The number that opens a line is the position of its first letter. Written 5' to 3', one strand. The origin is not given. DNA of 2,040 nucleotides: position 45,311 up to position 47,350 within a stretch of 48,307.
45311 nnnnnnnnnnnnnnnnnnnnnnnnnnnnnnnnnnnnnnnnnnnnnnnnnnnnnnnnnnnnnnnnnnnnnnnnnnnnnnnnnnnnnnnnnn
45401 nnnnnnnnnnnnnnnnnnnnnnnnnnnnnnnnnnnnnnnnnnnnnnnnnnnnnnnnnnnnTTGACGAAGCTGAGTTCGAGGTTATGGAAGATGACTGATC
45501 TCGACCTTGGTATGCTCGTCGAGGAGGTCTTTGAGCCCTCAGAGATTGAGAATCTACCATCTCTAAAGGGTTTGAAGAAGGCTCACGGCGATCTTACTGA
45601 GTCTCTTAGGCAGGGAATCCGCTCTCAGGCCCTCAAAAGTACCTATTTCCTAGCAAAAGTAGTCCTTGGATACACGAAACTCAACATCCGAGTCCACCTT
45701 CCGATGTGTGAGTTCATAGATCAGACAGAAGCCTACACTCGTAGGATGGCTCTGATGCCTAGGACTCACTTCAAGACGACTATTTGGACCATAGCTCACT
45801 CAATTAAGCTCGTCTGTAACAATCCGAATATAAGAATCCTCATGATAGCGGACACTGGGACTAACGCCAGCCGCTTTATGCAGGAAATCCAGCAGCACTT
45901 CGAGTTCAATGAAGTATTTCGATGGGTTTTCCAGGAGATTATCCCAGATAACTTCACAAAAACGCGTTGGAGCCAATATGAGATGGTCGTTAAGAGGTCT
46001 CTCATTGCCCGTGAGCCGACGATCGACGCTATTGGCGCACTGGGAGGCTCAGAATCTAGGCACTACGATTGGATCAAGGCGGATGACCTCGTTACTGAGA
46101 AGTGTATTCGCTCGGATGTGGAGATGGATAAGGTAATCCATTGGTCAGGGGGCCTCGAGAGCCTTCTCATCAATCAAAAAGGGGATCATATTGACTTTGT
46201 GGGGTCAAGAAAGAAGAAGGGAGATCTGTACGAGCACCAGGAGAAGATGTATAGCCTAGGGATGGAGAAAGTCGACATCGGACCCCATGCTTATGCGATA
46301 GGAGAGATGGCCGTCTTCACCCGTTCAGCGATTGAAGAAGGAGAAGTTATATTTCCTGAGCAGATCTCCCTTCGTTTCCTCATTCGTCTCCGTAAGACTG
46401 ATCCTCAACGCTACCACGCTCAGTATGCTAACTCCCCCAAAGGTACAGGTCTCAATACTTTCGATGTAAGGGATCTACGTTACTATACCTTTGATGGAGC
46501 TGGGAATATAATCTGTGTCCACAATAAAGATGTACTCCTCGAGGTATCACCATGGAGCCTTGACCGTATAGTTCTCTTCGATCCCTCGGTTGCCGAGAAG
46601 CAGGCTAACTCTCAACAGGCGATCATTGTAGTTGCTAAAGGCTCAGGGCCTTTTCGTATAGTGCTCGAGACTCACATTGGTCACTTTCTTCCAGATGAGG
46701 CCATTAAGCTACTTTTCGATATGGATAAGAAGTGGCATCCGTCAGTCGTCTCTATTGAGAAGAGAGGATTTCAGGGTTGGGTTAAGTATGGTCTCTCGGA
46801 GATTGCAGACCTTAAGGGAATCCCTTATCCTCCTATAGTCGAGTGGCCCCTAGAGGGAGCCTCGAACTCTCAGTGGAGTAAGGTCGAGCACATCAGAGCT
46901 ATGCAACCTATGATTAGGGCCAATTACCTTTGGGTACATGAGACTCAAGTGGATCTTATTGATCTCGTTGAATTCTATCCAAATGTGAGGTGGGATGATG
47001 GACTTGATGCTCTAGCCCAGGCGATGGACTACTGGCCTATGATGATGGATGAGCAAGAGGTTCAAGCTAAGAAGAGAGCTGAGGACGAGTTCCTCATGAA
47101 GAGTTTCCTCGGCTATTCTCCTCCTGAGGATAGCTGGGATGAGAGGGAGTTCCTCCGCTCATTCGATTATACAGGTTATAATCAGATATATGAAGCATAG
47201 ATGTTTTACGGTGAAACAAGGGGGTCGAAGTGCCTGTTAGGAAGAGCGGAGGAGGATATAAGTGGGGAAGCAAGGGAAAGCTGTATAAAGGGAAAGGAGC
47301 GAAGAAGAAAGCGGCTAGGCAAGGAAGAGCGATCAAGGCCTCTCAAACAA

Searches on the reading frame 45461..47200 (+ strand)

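Call 43: search_protein_families(library=pfam, proteins=[window:45461-47200:+], max_evalue=0.001)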
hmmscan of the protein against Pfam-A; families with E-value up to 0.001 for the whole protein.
window:45461-47200:+ (579 aa): 0 families

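Call 69: search_protein_families(library=phrogs, proteins=[window:45461-47200:+], max_evalue=0.001)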
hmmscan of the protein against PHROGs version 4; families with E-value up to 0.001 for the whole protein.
window:45461-47200:+ (579 aa): 1 family
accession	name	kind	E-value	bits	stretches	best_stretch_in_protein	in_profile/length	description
phrog_38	-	head and packaging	1.5e-55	190.2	1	61-563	273-743/760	terminase large subunit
